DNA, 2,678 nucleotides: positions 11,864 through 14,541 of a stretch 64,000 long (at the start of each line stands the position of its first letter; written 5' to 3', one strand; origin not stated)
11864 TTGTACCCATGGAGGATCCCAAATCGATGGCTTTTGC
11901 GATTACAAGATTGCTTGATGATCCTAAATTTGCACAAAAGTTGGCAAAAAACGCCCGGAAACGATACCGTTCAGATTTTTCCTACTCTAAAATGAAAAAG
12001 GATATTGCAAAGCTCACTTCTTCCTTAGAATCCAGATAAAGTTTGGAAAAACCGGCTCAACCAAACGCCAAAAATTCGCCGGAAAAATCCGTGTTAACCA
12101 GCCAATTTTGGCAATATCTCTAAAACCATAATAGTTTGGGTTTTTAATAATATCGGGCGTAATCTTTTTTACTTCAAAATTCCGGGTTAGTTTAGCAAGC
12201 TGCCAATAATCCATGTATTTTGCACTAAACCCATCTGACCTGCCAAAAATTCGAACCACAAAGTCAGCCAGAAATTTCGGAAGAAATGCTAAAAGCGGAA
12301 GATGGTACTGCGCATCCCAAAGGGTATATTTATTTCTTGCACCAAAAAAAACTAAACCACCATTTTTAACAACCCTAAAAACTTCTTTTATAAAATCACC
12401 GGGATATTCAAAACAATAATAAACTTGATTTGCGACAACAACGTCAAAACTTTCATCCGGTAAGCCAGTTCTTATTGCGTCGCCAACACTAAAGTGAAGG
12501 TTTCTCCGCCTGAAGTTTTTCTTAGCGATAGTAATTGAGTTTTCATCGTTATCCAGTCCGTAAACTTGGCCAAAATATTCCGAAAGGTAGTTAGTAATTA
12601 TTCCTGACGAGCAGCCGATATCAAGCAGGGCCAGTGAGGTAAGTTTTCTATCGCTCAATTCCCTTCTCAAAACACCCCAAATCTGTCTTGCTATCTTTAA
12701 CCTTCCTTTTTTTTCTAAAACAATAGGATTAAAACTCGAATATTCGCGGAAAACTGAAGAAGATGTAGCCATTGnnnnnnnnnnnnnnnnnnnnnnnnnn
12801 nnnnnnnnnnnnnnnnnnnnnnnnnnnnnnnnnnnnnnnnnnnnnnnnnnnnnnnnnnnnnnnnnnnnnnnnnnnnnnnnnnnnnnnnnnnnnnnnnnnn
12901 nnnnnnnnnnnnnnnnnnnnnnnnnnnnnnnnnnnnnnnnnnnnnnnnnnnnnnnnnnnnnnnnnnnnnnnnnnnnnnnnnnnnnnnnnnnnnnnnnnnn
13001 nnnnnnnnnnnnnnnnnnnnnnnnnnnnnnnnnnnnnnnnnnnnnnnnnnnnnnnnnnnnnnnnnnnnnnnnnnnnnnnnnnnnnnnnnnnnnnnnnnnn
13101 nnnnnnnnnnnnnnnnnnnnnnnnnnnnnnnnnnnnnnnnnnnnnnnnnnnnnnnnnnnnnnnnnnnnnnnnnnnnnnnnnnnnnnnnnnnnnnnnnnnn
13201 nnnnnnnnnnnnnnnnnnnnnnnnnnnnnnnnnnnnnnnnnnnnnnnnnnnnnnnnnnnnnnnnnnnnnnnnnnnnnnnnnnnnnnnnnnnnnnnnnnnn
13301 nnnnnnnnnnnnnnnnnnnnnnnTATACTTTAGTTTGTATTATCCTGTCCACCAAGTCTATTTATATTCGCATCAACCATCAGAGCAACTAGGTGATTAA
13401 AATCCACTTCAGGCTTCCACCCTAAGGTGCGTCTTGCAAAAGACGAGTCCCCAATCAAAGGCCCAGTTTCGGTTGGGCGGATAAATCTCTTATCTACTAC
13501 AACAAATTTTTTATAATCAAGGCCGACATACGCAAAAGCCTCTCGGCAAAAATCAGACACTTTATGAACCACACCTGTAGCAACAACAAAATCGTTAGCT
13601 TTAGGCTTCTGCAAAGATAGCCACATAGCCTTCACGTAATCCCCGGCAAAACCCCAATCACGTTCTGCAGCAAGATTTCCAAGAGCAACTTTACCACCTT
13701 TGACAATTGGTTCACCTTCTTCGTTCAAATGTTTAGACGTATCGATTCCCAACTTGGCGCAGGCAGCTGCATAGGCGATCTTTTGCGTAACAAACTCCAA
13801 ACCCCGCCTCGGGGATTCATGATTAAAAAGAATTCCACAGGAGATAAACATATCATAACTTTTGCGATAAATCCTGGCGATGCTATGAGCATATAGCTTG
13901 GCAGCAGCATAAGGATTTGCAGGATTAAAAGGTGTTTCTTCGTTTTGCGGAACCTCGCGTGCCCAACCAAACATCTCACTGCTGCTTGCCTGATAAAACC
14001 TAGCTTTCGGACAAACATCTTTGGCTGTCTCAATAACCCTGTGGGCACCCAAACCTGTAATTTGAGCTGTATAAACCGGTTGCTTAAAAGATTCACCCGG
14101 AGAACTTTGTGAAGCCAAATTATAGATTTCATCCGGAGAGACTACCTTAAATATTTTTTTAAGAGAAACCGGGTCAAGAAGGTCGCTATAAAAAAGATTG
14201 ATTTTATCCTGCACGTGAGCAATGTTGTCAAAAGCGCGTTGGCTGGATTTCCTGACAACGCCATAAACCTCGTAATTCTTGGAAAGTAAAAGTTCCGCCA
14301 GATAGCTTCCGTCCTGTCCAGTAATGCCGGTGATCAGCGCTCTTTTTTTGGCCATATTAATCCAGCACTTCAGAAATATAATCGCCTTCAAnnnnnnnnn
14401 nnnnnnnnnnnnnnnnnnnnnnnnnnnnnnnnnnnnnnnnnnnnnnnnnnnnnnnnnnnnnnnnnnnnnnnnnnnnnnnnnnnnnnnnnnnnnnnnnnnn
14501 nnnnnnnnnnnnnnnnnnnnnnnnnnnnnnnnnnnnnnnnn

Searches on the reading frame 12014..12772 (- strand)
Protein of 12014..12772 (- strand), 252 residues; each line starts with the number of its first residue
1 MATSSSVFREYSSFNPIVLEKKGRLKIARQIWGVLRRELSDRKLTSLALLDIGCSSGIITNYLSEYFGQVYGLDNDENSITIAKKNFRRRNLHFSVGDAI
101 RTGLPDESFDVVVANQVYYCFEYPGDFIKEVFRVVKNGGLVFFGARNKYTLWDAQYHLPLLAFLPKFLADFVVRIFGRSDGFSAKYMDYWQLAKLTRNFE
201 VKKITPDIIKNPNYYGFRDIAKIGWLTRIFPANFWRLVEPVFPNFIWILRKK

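Call 8: search_protein_families(library=pfam, proteins=[window:12014-12772:-], max_evalue=0.001)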
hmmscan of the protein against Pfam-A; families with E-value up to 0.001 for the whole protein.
window:12014-12772:- (252 aa): 10 families
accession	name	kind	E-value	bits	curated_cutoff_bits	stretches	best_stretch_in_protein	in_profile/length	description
PF08241.18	Methyltransf_11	-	1.5e-23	83.7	21.2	1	50-143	1-95/95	Methyltransferase domain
PF13649.12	Methyltransf_25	-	2.8e-17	63.6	27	1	50-139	2-97/97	Methyltransferase domain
PF13847.12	Methyltransf_31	-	4e-16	59.5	27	1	48-142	6-108/145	Methyltransferase domain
PF08242.18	Methyltransf_12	-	9.4e-14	52.4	30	1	50-140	1-97/98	Methyltransferase domain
PF13489.12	Methyltransf_23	-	7.5e-12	45.7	27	1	35-151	12-124/164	Methyltransferase domain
PF06325.19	PrmA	-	1.4e-07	31.8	22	1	44-141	160-256/296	Ribosomal protein L11 methyltransferase (PrmA)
PF01209.24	Ubie_methyltran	-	1.3e-06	28.4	20.1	1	31-165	34-175/233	ubiE/COQ5 methyltransferase family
PF07021.18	MetW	-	3.4e-06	27.3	21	1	49-142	17-109/193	Methionine biosynthesis protein MetW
PF05175.20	MTS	-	1.1e-05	25.6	23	1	45-115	31-105/170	Methyltransferase small domain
PF05401.17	NodS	-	0.00084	19.7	24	0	37-122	37-121/201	Nodulation protein S (NodS)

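Call 11: search_protein_families(library=ncbifam, proteins=[window:12014-12772:-], max_evalue=0.00001)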
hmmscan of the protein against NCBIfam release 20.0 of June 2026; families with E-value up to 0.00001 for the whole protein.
window:12014-12772:- (252 aa): 22 families
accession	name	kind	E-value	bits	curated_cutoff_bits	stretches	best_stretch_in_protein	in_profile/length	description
TIGR02072.1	BioC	equivalog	1e-14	55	184.95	1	37-145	25-134/244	malonyl-ACP O-methyltransferase BioC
TIGR01983.1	UbiG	equivalog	1.6e-13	50.5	102.95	1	39-149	43-157/228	bifunctional 2-polyprenyl-6-hydroxyphenol methylase/3-demethylubiquinol 3-O-methyltransferase UbiG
NF045823.1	PthPhpthDimycoMt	equivalog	9.4e-11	41.4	300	1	44-156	65-182/256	phthiotriol/phenolphthiotriol dimycocerosates methyltransferase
NF045667.1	MTase_DVU1556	equivalog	1.3e-10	41.1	155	1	48-141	25-117/213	DVU_1556 family methyltransferase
NF045825.1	FAmtase_mtf2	equivalog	1.9e-10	40.4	400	1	44-155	57-173/248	fatty-acid O-methyltransferase Mtf2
NF041537.1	ArsM_AhpD_UU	exception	3.1e-10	39.4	510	1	48-141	79-178/345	arsenite methyltransferase/AhpD domain selenoprotein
NF047649.1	MTase_UXPK_star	exception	2.2e-09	36.8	460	1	48-141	80-179/283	methyltransferase/UXPK-star double selenoprotein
NF007610.0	PRK10258.1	equivalog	2.8e-08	33.4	342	1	27-145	26-140/251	malonyl-ACP O-methyltransferase BioC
NF008823.0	PRK11873.1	subfamily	3.5e-08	33.3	263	1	50-141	82-179/272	arsenite methyltransferase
NF001243.0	PRK00216.1-4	equivalog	4.9e-08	32.6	235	1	48-204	50-203/237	demethylmenaquinone methyltransferase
TIGR04345.1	ovoA_Cterm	equivalog_domain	6.1e-08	32.5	170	0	47-95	43-91/242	putative 4-mercaptohistidine N1-methyltransferase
TIGR03534.1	RF_mod_PrmC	equivalog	6.4e-08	32.3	199.1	1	45-115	88-163/253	peptide chain release factor N(5)-glutamine methyltransferase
TIGR02752.1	MenG_heptapren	equivalog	1e-07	31.7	419.85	1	49-211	49-208/231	demethylmenaquinone methyltransferase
NF041536.1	ArsM_DUF2284_UU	exception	1.8e-07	29.8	575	1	48-142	79-179/459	arsenite methyltransferase/DUF2284 domain selenoprotein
TIGR00406.1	prmA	equivalog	2e-07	30.7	183.15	1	39-140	153-254/288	50S ribosomal protein L11 methyltransferase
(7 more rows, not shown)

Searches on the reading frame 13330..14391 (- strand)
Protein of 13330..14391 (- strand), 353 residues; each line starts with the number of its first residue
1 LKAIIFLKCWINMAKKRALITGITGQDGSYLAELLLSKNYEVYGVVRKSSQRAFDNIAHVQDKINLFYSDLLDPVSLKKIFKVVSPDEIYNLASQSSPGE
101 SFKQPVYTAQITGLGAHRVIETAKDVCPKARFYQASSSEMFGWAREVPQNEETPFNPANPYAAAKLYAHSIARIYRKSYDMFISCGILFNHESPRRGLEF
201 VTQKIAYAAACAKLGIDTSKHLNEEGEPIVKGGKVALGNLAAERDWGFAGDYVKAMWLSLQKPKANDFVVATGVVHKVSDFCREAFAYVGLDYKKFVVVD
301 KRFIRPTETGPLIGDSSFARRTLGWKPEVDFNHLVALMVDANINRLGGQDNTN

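Call 9: search_protein_families(library=pfam, proteins=[window:13330-14391:-], max_evalue=0.001)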
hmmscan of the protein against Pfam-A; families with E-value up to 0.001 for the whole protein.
window:13330-14391:- (353 aa): 5 families
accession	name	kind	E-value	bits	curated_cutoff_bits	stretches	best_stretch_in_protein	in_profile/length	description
PF16363.11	GDP_Man_Dehyd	-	5.3e-108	361.8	27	1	19-338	1-332/332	GDP-mannose 4,6 dehydratase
PF01370.27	Epimerase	-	7e-61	206.1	20.9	1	18-269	1-238/240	NAD dependent epimerase/dehydratase family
PF04321.23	RmlD_sub_bind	-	1.9e-08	34.2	27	1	17-168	2-132/287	RmlD substrate binding domain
PF05368.20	NmrA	-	0.00065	19.8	27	1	15-84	2-70/298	NmrA-like family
PF13460.12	NAD_binding_10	-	0.00091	19.6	27.2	0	22-173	1-132/184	NAD(P)H-binding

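Call 11: search_protein_families(library=ncbifam, proteins=[window:13330-14391:-], max_evalue=0.00001)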
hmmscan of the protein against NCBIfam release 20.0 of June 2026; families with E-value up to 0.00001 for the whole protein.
window:13330-14391:- (353 aa): 8 families
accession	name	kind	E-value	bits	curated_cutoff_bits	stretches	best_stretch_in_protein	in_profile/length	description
TIGR01472.1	gmd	equivalog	4.8e-105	351.5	415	1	16-344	1-340/342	GDP-mannose 4,6-dehydratase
TIGR04180.1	EDH_00030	hypoth_equivalog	3.2e-26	92.1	475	1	19-205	2-189/297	NAD-dependent 4,6-dehydratase LegB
TIGR01181.1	dTDP_gluc_dehyt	equivalog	7.8e-19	67.9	365.1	1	18-184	2-174/321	dTDP-glucose 4,6-dehydratase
TIGR02622.1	CDP_4_6_dhtase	equivalog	3.2e-17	62.7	278.45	1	14-179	3-172/352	CDP-glucose 4,6-dehydratase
TIGR01179.1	galE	equivalog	3.2e-17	62.4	262.3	1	18-180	2-165/332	UDP-glucose 4-epimerase GalE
NF011728.1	PRK15181.1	equivalog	7.1e-10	38.4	760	1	6-188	6-191/348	Vi polysaccharide biosynthesis UDP-N-acetylglucosaminuronic acid C-4 epimerase TviC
NF007582.0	PRK10217.1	equivalog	3e-07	29.9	698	1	16-181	2-180/355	dTDP-glucose 4,6-dehydratase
NF007956.0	PRK10675.1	subfamily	2.1e-06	27.1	394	1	17-173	2-161/338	UDP-glucose 4-epimerase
